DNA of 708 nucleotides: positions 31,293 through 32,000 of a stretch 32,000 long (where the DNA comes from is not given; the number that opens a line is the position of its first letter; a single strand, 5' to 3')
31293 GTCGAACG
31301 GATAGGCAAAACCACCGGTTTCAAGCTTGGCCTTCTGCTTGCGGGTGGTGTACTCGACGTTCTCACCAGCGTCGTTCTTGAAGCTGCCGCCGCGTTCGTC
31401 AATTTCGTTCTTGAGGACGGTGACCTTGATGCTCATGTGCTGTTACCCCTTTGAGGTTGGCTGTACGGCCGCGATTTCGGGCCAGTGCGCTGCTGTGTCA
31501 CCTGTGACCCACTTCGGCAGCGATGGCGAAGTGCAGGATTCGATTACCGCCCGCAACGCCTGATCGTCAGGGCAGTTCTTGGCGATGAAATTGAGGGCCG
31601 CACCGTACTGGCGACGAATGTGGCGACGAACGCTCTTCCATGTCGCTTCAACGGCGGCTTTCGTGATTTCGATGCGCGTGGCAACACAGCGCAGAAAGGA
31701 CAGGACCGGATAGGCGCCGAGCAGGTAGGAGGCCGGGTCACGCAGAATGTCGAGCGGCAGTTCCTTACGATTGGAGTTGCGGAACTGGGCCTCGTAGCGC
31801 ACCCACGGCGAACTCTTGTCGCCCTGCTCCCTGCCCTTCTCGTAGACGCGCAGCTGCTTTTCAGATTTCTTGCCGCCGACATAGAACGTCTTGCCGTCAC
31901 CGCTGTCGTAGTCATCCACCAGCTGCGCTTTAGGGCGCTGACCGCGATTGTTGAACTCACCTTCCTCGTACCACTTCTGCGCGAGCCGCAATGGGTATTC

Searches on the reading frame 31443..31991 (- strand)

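Call 70: search_protein_families(library=pfam, proteins=[window:31443-31991:-], max_evalue=0.01)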
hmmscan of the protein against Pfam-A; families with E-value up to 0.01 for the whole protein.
window:31443-31991:- (182 aa): 1 family
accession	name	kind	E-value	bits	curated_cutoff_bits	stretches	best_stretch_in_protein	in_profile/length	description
PF02486.25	Rep_trans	-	5.7e-20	72.2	29.6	1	7-83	25-109/201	Replication initiation factor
